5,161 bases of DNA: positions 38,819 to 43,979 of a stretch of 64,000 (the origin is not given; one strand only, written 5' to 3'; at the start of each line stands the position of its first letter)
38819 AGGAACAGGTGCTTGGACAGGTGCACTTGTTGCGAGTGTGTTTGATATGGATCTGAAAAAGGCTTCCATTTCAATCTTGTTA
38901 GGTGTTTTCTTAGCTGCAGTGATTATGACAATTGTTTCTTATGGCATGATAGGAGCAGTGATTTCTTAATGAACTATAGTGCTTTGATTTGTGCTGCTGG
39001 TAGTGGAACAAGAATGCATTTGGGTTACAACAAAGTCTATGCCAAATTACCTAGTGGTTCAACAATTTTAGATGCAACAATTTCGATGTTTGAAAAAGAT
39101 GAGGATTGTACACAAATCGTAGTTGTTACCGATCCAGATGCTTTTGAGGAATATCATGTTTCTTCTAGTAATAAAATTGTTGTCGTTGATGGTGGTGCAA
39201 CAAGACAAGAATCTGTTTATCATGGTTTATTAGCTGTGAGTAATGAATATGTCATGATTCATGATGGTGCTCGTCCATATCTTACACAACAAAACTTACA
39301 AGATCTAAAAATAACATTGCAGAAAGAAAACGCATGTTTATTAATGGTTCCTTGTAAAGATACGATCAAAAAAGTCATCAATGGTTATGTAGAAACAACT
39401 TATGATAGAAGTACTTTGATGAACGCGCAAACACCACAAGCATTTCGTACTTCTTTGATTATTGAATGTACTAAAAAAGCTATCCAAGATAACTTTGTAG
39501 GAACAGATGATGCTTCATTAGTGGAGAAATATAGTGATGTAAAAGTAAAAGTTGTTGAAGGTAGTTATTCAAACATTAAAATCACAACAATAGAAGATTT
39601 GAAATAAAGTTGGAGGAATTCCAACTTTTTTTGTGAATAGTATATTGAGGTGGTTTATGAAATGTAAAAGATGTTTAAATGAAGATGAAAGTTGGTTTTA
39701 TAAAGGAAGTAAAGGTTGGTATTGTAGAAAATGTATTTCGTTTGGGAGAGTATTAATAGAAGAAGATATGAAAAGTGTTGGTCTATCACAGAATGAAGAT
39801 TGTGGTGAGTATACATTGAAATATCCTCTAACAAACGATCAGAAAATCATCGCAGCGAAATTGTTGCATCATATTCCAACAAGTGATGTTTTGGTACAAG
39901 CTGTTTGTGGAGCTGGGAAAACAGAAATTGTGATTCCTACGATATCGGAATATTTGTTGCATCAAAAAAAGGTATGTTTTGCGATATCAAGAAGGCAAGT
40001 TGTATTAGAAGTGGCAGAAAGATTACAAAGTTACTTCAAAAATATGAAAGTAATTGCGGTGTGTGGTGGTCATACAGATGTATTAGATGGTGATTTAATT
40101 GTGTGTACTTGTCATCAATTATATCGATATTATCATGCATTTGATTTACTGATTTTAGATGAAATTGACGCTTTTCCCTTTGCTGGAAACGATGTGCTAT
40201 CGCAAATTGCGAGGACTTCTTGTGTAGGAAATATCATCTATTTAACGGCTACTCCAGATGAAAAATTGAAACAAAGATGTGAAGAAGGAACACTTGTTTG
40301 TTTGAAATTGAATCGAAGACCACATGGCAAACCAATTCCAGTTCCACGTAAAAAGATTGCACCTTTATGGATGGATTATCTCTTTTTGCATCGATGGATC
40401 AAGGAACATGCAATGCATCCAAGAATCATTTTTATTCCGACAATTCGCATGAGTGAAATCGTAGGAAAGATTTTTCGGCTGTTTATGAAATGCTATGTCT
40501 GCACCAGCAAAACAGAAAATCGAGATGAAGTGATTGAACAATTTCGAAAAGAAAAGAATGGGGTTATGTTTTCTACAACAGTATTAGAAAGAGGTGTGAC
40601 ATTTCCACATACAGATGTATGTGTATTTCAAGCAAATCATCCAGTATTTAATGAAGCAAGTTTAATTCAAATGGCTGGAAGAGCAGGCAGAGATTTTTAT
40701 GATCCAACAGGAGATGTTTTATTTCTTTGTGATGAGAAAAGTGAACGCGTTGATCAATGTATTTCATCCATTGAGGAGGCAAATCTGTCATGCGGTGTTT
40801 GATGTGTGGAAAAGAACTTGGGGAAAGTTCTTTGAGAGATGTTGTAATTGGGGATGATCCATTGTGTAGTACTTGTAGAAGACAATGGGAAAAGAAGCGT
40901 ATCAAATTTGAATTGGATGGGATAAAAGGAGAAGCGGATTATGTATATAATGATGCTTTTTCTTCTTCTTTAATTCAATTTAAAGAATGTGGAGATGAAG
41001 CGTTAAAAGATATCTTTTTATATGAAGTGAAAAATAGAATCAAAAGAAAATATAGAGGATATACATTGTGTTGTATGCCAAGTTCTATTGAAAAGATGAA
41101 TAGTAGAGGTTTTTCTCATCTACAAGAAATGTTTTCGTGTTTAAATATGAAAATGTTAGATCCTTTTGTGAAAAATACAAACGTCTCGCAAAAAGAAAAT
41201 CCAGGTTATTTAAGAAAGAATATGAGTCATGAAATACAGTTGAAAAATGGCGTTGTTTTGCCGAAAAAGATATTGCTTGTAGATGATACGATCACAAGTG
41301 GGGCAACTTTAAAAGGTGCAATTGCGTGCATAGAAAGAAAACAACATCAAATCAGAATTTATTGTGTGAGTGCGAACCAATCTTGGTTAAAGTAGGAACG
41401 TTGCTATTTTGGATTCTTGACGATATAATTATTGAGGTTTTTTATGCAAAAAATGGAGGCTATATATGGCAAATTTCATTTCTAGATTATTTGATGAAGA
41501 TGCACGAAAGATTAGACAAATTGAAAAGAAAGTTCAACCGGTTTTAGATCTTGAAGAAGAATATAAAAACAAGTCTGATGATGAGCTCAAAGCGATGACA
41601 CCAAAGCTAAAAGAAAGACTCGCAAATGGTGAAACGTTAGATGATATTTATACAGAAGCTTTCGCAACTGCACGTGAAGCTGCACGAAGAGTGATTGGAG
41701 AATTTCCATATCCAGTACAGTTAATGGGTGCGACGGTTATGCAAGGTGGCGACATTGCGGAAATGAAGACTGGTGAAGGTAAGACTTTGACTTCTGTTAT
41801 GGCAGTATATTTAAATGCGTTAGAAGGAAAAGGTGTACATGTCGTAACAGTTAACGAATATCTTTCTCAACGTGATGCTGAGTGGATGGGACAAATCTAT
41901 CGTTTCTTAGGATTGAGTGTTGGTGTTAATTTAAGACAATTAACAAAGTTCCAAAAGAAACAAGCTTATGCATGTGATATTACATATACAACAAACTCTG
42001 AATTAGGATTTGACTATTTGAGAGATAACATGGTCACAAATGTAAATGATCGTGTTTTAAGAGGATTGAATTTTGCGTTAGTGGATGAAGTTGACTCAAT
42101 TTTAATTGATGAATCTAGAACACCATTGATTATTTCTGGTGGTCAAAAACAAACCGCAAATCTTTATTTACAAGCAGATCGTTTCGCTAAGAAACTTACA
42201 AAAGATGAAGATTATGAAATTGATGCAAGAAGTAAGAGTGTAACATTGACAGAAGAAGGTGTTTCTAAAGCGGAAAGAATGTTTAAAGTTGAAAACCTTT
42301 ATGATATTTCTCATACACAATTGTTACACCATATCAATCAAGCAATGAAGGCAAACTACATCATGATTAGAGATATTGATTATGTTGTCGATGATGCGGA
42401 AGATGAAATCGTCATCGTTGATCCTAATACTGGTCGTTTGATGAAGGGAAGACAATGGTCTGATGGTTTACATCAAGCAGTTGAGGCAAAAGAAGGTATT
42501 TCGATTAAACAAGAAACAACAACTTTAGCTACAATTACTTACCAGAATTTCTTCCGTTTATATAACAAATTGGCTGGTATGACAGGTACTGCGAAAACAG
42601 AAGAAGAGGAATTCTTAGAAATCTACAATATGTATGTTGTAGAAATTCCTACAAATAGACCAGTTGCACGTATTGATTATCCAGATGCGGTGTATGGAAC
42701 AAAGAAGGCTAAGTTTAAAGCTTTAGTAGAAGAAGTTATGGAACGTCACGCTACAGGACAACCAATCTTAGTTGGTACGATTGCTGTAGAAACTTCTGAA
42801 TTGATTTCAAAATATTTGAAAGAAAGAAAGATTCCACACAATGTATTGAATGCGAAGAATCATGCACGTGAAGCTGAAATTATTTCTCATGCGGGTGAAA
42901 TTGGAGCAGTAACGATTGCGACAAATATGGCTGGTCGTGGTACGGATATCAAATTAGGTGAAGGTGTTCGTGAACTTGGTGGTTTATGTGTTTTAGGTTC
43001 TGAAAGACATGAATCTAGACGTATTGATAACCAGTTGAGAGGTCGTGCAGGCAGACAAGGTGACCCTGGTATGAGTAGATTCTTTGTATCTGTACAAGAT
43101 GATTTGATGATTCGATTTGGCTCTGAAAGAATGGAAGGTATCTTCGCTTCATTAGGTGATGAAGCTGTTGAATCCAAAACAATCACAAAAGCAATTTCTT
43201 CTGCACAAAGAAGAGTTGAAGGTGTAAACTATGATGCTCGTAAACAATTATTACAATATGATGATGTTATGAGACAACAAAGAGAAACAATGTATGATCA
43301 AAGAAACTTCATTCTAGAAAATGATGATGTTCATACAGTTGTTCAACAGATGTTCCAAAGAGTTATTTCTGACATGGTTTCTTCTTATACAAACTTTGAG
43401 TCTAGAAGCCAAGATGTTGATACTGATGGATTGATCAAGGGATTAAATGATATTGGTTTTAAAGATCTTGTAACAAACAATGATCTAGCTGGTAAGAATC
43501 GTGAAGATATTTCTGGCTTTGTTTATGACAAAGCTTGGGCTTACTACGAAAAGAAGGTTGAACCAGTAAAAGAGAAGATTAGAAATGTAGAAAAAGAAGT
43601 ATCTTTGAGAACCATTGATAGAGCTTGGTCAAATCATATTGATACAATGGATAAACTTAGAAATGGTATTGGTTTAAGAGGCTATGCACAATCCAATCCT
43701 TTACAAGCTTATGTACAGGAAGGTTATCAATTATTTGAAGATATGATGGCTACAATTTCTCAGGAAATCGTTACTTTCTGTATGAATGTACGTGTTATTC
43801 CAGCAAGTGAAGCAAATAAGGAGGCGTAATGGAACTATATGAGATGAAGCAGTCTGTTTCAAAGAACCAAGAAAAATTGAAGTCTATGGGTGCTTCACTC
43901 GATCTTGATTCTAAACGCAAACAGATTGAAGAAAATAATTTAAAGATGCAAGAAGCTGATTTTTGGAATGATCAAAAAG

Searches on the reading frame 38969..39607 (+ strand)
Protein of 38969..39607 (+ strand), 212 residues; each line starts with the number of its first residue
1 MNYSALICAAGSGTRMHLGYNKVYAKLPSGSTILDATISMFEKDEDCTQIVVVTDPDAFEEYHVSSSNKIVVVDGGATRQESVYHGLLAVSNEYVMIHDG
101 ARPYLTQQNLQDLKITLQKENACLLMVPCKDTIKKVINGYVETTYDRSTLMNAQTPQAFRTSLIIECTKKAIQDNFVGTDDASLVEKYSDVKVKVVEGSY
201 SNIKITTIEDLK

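Call 43: search_protein_families(library=pfam, proteins=[window:38969-39607:+], max_evalue=0.00001)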
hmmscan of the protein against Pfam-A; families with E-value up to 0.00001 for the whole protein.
window:38969-39607:+ (212 aa): 2 families
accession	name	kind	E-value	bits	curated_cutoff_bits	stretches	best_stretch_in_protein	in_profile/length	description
PF01128.25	IspD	-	2.4e-59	201.2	27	1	5-211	3-212/221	2-C-methyl-D-erythritol 4-phosphate cytidylyltransferase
PF12804.13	NTP_transf_3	-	1.3e-07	32.3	27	1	5-127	1-121/160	MobA-like NTP transferase domain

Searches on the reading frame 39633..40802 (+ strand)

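Call 43: search_protein_families(library=pfam, proteins=[window:39633-40802:+], max_evalue=0.00001)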
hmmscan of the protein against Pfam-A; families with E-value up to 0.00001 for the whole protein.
window:39633-40802:+ (389 aa): 3 families
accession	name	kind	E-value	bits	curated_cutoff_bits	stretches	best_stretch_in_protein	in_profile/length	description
PF00271.37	Helicase_C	-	5.7e-15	56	23.5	1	253-353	7-108/110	Helicase conserved C-terminal domain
PF00270.35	DEAD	-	7.7e-12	45.7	26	1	70-213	4-165/167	DEAD/DEAH box helicase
PF04851.21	ResIII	-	5.2e-10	39.9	22.5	1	65-209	3-163/164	Type III restriction enzyme, res subunit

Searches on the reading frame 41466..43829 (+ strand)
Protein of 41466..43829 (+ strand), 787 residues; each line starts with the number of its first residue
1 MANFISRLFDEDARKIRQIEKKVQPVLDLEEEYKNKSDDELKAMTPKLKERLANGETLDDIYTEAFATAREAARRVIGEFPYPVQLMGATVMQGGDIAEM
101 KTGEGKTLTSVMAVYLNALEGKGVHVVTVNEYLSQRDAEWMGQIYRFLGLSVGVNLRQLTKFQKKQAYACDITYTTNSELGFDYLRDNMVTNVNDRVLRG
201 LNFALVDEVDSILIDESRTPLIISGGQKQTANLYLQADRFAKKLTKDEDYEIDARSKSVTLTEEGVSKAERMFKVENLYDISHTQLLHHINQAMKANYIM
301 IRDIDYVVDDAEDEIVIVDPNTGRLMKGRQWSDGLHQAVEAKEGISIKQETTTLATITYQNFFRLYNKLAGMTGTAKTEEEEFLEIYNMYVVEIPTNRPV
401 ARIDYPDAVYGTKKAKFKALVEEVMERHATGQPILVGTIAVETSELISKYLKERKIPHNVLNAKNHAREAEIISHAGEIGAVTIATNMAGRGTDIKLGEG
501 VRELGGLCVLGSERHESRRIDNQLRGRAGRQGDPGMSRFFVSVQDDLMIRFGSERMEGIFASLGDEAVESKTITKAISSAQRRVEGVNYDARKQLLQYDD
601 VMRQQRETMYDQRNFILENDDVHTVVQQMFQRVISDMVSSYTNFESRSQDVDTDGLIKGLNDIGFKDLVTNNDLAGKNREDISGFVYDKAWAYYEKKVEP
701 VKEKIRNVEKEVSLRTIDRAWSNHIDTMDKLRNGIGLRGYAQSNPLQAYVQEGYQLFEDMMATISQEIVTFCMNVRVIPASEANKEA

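Call 43: search_protein_families(library=pfam, proteins=[window:41466-43829:+], max_evalue=0.00001)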
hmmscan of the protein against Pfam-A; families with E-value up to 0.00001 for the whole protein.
window:41466-43829:+ (787 aa): 4 families
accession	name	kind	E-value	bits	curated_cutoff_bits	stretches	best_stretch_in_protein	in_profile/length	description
PF07517.20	SecA_DEAD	-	5.6e-125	416.8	24.6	1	8-383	4-289/290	SecA DEAD-like domain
PF21090.3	P-loop_SecA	-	6.1e-75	251.8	27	2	399-499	1-101/205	SecA P-loop domain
PF07516.18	SecA_SW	-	4.3e-61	206.9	26.7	1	567-775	1-199/200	SecA Wing and Scaffold domain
PF01043.26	SecA_PP_bind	-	1.8e-41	141.6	23.5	1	230-340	2-110/110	SecA preprotein cross-linking domain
